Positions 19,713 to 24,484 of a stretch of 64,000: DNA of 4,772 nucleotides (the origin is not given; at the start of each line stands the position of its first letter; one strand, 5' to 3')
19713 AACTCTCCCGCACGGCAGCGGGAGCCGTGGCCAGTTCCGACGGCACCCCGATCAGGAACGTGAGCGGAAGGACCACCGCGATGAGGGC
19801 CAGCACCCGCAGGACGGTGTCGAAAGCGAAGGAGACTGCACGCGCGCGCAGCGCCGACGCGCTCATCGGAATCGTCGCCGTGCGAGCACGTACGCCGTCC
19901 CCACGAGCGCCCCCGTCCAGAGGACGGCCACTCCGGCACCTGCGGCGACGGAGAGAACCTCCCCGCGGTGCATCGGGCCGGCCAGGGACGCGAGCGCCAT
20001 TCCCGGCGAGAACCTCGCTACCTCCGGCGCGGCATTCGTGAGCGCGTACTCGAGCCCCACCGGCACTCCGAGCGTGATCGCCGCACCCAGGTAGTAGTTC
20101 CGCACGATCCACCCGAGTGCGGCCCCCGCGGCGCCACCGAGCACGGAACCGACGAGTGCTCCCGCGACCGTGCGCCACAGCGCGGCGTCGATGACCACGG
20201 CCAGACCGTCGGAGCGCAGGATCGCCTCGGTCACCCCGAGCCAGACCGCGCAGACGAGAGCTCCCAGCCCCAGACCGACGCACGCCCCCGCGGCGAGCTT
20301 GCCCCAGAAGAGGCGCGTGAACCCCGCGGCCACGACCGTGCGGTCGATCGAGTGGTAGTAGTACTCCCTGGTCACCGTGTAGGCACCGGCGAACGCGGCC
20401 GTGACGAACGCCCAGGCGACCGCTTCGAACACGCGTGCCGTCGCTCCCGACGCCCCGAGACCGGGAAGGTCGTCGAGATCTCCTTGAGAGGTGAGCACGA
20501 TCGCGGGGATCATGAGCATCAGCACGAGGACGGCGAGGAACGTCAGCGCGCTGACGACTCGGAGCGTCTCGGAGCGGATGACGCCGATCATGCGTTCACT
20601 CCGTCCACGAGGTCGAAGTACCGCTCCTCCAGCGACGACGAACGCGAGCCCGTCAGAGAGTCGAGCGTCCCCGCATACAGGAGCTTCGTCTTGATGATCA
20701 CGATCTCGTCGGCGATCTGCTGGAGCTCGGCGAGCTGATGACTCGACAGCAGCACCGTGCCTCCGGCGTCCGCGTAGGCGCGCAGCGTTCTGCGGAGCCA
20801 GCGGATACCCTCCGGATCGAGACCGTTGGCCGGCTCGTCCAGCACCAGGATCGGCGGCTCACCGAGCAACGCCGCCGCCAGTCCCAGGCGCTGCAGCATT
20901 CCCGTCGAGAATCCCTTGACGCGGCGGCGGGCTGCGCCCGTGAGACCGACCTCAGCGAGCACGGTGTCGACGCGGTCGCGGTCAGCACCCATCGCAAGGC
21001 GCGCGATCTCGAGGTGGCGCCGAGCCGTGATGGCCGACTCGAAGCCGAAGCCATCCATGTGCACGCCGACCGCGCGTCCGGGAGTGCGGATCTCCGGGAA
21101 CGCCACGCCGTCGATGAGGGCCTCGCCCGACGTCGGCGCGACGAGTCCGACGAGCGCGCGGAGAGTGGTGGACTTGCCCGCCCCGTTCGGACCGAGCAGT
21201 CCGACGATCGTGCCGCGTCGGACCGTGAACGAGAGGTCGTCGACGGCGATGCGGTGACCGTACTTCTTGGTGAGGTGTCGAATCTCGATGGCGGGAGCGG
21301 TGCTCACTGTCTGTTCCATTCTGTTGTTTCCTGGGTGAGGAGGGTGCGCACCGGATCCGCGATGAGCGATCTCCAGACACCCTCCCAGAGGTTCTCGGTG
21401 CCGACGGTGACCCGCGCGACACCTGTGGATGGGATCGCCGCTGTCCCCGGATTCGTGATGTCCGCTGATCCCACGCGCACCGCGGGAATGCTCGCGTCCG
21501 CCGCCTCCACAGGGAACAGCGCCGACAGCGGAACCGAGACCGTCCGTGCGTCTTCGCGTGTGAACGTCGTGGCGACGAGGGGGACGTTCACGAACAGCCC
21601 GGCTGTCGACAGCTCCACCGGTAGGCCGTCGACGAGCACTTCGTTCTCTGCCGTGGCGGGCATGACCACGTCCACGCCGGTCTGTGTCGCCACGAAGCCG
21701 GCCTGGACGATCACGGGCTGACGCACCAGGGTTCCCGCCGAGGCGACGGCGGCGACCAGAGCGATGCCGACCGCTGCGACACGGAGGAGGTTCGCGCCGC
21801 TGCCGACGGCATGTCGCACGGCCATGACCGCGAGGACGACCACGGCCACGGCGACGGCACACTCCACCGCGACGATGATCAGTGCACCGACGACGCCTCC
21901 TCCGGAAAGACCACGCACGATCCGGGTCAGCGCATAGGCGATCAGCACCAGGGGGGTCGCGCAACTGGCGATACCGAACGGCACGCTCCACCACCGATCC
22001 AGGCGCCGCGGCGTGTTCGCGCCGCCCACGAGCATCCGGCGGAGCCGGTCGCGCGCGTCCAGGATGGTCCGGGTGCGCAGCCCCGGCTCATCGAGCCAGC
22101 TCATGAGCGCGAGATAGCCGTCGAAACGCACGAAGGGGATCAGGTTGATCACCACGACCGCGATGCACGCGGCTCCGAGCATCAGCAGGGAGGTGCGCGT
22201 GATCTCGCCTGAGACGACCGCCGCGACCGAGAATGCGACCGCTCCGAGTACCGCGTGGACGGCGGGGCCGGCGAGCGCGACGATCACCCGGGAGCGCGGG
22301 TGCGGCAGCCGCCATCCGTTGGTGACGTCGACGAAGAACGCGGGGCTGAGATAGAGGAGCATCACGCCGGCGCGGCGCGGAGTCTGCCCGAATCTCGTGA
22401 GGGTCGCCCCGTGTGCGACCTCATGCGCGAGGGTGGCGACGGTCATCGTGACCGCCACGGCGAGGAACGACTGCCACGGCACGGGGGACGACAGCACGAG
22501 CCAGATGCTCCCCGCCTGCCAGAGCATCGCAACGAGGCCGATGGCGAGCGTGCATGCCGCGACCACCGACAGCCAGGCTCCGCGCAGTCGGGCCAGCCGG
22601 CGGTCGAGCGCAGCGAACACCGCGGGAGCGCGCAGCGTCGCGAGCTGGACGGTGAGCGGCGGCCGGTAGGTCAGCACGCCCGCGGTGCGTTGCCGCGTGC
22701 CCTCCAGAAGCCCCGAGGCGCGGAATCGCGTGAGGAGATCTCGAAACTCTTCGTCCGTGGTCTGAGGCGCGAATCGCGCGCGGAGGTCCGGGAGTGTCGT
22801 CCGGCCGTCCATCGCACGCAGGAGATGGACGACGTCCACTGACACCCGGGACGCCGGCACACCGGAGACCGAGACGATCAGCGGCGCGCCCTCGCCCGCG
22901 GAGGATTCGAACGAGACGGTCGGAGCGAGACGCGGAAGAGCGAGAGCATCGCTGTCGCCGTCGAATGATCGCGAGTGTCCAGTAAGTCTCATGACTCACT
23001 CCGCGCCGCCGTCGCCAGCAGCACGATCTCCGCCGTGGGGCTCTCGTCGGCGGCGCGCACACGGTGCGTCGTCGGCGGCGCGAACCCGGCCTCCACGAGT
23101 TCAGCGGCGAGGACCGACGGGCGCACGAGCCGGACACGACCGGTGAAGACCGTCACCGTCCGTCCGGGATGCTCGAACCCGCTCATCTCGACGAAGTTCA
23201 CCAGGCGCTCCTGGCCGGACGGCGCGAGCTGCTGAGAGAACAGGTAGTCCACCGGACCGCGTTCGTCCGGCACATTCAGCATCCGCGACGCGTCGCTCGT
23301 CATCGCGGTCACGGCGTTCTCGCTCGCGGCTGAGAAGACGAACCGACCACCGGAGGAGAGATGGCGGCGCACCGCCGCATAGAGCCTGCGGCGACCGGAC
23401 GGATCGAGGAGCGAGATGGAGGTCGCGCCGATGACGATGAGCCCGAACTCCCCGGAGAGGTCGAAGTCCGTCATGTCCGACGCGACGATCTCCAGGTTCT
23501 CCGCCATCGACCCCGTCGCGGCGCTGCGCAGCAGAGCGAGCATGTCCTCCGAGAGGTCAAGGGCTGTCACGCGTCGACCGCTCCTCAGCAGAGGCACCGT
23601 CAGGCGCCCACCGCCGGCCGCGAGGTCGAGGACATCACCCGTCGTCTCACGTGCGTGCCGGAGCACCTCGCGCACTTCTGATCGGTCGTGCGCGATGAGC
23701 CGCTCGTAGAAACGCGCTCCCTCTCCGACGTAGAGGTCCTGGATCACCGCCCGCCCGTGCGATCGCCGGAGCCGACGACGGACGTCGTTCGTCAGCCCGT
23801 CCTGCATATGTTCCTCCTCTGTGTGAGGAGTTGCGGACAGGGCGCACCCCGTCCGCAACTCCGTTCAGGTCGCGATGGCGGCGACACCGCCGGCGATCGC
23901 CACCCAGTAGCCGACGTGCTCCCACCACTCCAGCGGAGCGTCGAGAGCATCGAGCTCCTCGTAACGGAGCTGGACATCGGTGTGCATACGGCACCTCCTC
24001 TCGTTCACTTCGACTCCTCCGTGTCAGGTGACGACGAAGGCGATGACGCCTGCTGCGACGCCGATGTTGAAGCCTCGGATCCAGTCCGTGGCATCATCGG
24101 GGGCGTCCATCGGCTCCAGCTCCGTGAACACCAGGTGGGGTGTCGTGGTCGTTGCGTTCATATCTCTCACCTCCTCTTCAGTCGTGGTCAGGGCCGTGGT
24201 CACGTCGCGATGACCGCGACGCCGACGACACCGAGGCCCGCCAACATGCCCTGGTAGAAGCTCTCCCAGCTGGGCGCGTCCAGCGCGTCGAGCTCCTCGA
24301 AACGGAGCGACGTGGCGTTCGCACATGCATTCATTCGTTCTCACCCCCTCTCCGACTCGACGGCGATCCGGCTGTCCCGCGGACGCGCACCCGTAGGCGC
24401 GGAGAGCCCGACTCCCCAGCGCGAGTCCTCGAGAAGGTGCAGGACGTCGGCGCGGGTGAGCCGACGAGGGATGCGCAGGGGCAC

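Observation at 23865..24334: Three tandem precursor genes hidden from the ORF track, with a shared leader motif and Gly/Ala/Val/Ile-rich cores ending in Thr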

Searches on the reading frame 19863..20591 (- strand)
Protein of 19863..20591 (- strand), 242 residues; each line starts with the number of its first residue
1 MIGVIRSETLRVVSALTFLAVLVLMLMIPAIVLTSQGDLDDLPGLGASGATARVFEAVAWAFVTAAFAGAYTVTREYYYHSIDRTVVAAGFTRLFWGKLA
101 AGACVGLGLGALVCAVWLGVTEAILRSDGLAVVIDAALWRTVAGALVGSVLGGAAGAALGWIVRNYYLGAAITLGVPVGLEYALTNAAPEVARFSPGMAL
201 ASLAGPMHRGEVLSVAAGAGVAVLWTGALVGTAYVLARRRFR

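Call 7: search_protein_families(library=pfam, proteins=[window:19863-20591:-], max_evalue=0.01)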
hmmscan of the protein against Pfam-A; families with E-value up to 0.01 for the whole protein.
window:19863-20591:- (242 aa): 0 families

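Call 8: search_protein_families(library=ncbifam, proteins=[window:19863-20591:-], max_evalue=0.01)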
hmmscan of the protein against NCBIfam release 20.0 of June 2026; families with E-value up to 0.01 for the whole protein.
window:19863-20591:- (242 aa): 0 families

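Call 44: search_protein_families(library=pfam, proteins=[window:19863-20591:-], max_evalue=10)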
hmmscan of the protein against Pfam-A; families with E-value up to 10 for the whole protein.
window:19863-20591:- (242 aa): 2 families
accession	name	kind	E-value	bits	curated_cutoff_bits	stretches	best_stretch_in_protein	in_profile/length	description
PF13441.11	Gly-zipper_YMGG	-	0.032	14.4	28.9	1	140-172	2-34/45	YMGG-like Gly-zipper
PF12698.13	ABC2_membrane_3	-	0.94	8.9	31.6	1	59-180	171-280/347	ABC-2 family transporter protein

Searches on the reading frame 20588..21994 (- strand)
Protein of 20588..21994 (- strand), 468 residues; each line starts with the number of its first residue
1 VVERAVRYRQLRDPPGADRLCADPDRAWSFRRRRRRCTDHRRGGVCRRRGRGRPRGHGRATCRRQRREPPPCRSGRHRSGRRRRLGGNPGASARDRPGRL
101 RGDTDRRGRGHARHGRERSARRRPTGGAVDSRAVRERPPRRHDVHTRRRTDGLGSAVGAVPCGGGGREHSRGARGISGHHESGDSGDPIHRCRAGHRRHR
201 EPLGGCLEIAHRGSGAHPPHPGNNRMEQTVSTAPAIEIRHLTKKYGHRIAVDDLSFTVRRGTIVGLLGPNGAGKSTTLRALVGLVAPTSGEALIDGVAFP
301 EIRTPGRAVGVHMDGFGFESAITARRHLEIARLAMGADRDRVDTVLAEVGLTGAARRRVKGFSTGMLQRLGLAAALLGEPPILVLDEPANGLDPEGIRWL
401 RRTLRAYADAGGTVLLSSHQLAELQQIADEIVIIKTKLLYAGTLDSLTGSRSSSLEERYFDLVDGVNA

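Call 7: search_protein_families(library=pfam, proteins=[window:20588-21994:-], max_evalue=0.01)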
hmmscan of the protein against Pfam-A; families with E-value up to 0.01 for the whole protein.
window:20588-21994:- (468 aa): 5 families
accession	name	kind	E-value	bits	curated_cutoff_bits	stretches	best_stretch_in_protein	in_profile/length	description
PF00005.33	ABC_tran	-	2.1e-29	103.3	25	1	252-390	2-137/137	ABC transporter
PF13304.12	AAA_21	-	9.6e-16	59.1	27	2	354-422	230-301/304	AAA domain, putative AbiEii toxin, Type IV TA system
PF13401.12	AAA_22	-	0.0002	22.1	27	1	262-417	6-121/130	AAA domain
PF13555.12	AAA_29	-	0.0033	17.6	27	1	258-289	19-50/61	P-loop containing region of AAA domain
PF13514.12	AAA_27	-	0.0048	17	22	1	243-284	9-49/206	AAA domain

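Call 8: search_protein_families(library=ncbifam, proteins=[window:20588-21994:-], max_evalue=0.01)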
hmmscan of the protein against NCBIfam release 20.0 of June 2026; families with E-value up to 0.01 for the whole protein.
window:20588-21994:- (468 aa): 192 families (the best 25 are shown)
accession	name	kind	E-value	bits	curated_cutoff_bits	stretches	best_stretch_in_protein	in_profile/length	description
TIGR03740.1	galliderm_ABC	subfamily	1.1e-55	188.7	309.75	1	237-444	2-208/223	lantibiotic protection ABC transporter ATP-binding subunit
TIGR01188.1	drrA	subfamily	1.2e-46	159.4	312.45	1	243-447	1-211/302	daunorubicin resistance ABC transporter, ATP-binding protein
TIGR03522.1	GldA_ABC_ATP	equivalog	6.3e-40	137.5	402.6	1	236-448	3-220/301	gliding motility-associated ABC transporter ATP-binding subunit GldA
NF010060.0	PRK13537.1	equivalog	2.2e-38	131.9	521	1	227-435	7-220/314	nodulation factor ABC transporter ATP-binding protein NodI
NF033858.1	ABC2_perm_RbbA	equivalog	9.7e-36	123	1050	1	227-460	258-498/909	ribosome-associated ATPase/putative transporter RbbA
NF010059.0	PRK13536.1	equivalog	1e-35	123.1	549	1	231-435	39-248/342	nodulation factor ABC transporter ATP-binding protein NodI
TIGR01288.1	nodI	equivalog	1.1e-34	119.8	424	1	235-436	4-210/303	nodulation factor ABC transporter ATP-binding protein NodI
TIGR03864.1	PQQ_ABC_ATP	hypoth_equivalog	1.7e-33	116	302.25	1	235-460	1-233/236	ABC transporter, ATP-binding subunit, PQQ-dependent alcohol dehydrogenase system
TIGR01189.1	ccmA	equivalog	8.7e-32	110.4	131.6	1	237-426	2-192/198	heme ABC exporter ATP-binding protein CcmA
TIGR00968.1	3a0106s01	subfamily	1.5e-31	109.7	342.75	1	236-437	1-208/237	sulfate ABC transporter ATP-binding protein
NF010061.0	PRK13538.1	equivalog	5.5e-31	107.7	195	1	234-425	4-197/211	cytochrome c biogenesis heme-transporting ATPase CcmA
TIGR04406.1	LPS_export_lptB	equivalog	8.7e-31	107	240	1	236-451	2-226/239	LPS export ABC transporter ATP-binding protein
NF053840.1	MnTportMntADein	equivalog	1.5e-29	103.3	400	1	236-445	2-217/240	manganese ABC transporter ATP-binding protein MntA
NF040873.1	AztA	equivalog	5.7e-29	101.1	220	1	245-431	2-189/191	zinc ABC transporter ATP-binding protein AztA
TIGR03873.1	F420-0_ABC_ATP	hypoth_equivalog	1.6e-28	99.7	372.4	1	236-438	2-214/256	putative F420-0 ABC transporter ATP-binding protein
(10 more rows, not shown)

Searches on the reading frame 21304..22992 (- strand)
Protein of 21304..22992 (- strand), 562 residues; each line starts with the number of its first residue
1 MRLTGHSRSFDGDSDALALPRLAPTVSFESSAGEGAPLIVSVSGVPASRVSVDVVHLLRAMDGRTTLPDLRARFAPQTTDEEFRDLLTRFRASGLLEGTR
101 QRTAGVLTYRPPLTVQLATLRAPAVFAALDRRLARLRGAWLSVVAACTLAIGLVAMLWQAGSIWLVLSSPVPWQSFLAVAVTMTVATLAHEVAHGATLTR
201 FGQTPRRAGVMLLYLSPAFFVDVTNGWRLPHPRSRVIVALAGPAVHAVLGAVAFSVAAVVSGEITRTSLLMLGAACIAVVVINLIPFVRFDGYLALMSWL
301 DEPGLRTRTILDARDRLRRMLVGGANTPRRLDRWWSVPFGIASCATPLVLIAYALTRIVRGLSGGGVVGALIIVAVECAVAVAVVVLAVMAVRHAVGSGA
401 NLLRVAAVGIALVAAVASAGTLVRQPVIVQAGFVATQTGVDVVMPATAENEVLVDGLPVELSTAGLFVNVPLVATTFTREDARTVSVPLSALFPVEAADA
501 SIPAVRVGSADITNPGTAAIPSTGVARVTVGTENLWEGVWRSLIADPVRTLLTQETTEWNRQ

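Call 7: search_protein_families(library=pfam, proteins=[window:21304-22992:-], max_evalue=0.01)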
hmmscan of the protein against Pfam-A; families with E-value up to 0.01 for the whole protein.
window:21304-22992:- (562 aa): 1 family
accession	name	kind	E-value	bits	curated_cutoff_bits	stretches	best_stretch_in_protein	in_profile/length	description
PF02163.28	Peptidase_M50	-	0.00015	21.6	27.2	1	179-262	2-105/221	Peptidase family M50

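Call 8: search_protein_families(library=ncbifam, proteins=[window:21304-22992:-], max_evalue=0.01)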
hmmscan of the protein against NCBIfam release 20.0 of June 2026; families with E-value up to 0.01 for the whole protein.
window:21304-22992:- (562 aa): 2 families
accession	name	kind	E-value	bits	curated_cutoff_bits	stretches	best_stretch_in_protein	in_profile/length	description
NF041824.1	daptide_HExxH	equivalog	3.6e-110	368.6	300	1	20-393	1-377/379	daptide biosynthesis intramembrane metalloprotease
NF058609.1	RiPP_HExxH_LiaK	equivalog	5.9e-09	35.9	225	1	173-301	88-213/246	YydH/LiaK family epipeptide maturation metalloprotease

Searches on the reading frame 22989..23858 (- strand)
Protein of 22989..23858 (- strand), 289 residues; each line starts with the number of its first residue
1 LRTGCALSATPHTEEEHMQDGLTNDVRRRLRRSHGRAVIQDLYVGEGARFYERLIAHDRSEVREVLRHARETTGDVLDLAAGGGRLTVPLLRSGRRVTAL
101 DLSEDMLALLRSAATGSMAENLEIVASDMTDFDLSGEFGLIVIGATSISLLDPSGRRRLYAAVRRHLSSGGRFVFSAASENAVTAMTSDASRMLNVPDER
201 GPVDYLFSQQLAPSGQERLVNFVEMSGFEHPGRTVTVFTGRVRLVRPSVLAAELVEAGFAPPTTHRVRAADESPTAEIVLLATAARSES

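Call 7: search_protein_families(library=pfam, proteins=[window:22989-23858:-], max_evalue=0.01)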
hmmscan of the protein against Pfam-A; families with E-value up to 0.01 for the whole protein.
window:22989-23858:- (289 aa): 10 families
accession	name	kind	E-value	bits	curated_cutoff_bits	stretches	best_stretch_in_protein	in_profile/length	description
PF13649.12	Methyltransf_25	-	7.8e-15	55.8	27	1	76-171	1-97/97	Methyltransferase domain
PF08241.18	Methyltransf_11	-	7.1e-10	39.8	21.2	1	77-175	1-95/95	Methyltransferase domain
PF13847.12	Methyltransf_31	-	1.1e-07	32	27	1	75-201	6-133/145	Methyltransferase domain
PF08242.18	Methyltransf_12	-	5e-07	30.8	30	1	77-173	1-98/98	Methyltransferase domain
PF00398.26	RrnaAD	-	1.1e-06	28.4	24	1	55-136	12-92/263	Ribosomal RNA adenine dimethylase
PF05175.20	MTS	-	5.4e-05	23.3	23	1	71-174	29-137/170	Methyltransferase small domain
PF03848.20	TehB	-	0.00021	21.2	20.4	1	60-179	20-136/193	Tellurite resistance protein TehB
PF20270.3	CATRA-C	-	0.0004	21.5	24.6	1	49-132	14-99/137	CASPASE and TPR Repeat-Associated C-terminal domain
PF13489.12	Methyltransf_23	-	0.00062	20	27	1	65-182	13-123/164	Methyltransferase domain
PF01209.24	Ubie_methyltran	-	0.00098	19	20.1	1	70-185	45-161/233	ubiE/COQ5 methyltransferase family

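Call 8: search_protein_families(library=ncbifam, proteins=[window:22989-23858:-], max_evalue=0.01)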
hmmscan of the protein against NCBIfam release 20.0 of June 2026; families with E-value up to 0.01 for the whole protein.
window:22989-23858:- (289 aa): 33 families (the best 25 are shown)
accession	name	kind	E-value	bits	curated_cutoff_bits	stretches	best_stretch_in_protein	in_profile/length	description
NF041820.1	daptide_MTase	equivalog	2e-75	253.4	175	1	38-279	2-240/243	daptide-type RiPP biosynthesis methyltransferase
NF043040.1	corrin_prot_MT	hypoth_equivalog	1.1e-12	47.9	180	1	63-175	32-147/216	corrinoid protein-associated methyltransferase CpaM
NF000499.2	Erm23S_rRNA_broad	equivalog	1.3e-08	34.6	212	1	57-137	7-86/244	23S ribosomal RNA methyltransferase Erm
TIGR02021.1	BchM-ChlM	equivalog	1.7e-07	30.9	158.9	1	73-142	55-123/218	magnesium protoporphyrin IX methyltransferase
NF008405.0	PRK11207.1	equivalog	2.4e-07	30.4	218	1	58-178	18-135/198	tellurite resistance methyltransferase TehB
TIGR02072.1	BioC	equivalog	1.7e-06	28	184.95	1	72-189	34-146/244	malonyl-ACP O-methyltransferase BioC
NF008992.0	PRK12335.1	equivalog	6.1e-06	25.6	303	1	58-165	110-213/289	SAM-dependent methyltransferase TehB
TIGR01934.1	MenG_MenH_UbiE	subfamily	1e-05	25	158.35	1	68-135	34-103/223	ubiquinone/menaquinone biosynthesis methyltransferase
NF001241.0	PRK00216.1-2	equivalog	1.8e-05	24.5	327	1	60-182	41-154/231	demethylmenaquinone methyltransferase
NF012218.0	erm_38_23S_MT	exception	3.4e-05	22.9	800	1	57-151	17-114/386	23S rRNA (adenine(2058)-N(6))-methyltransferase Erm(38)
TIGR02469.1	CbiT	equivalog_domain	6e-05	23.3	78.3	1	67-178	13-123/124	precorrin-6Y C5,15-methyltransferase (decarboxylating) subunit CbiT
TIGR03534.1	RF_mod_PrmC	equivalog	7.9e-05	22.2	199.1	1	62-142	77-161/253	peptide chain release factor N(5)-glutamine methyltransferase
TIGR00755.1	ksgA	equivalog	8.4e-05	22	171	1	57-135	13-90/256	16S rRNA (adenine(1518)-N(6)/adenine(1519)-N(6))-dimethyltransferase RsmA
NF007610.0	PRK10258.1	equivalog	0.0001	21.7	342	1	45-135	14-107/251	malonyl-ACP O-methyltransferase BioC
TIGR01983.1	UbiG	equivalog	0.00012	21.5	102.95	1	73-133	50-110/228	bifunctional 2-polyprenyl-6-hydroxyphenol methylase/3-demethylubiquinol 3-O-methyltransferase UbiG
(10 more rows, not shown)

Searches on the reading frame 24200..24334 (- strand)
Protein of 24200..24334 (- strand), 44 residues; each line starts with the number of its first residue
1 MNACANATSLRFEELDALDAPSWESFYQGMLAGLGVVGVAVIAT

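Call 8: search_protein_families(library=ncbifam, proteins=[window:24200-24334:-], max_evalue=0.01)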
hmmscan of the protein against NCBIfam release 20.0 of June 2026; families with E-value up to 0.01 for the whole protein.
window:24200-24334:- (44 aa): 3 families
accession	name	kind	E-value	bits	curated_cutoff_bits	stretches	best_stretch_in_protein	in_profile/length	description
NF041805.1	daptide_Mpa1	equivalog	1.8e-19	68.9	40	1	1-43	1-43/44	MpaA1 family daptide-type RiPP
NF041808.1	daptide_123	subfamily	1.6e-14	53.4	25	1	9-43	1-35/37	daptide-type RiPP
NF041807.1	daptide_Mpa3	equivalog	4.2e-05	23.3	40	1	6-21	3-17/39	MpaA3 family daptide-type RiPP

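Call 16: list_cluster_members(proteins=[window:24203-24334:-, window:24027-24161:-, window:23868-23987:-])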
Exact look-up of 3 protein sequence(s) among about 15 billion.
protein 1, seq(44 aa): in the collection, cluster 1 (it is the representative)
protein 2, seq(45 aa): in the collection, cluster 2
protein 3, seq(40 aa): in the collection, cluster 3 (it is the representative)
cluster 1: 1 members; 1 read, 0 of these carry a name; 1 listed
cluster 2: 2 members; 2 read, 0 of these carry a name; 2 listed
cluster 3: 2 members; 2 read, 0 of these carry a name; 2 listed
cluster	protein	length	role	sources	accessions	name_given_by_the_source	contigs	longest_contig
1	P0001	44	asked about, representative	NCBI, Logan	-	-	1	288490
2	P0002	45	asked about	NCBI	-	-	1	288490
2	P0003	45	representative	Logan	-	-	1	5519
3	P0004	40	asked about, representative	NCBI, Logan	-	-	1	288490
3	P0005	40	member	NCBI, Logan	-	-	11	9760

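Call 33: find_encoding_contigs(protein=window:24203-24334:-, flank=6000, max_places=4)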
Protein seq(44 aa) (44 aa): 1 contig read that carries it; 1 place shown.
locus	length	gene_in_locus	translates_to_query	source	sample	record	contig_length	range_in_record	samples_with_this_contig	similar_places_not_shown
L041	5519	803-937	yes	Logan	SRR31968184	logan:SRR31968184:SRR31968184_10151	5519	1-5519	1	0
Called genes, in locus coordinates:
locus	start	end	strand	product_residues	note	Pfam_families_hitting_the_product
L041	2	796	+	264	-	?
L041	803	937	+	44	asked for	-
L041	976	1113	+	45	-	-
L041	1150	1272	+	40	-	-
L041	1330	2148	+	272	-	PF00398:RrnaAD (weak), PF08241:Methyltransf_11, PF08242:Methyltransf_12 (weak), PF13649:Methyltransf_25, PF13847:Methyltransf_31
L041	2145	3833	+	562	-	-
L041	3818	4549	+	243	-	PF00005:ABC_tran, PF13401:AAA_22 (faint), PF13304:AAA_21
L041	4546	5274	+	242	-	-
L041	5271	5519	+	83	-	?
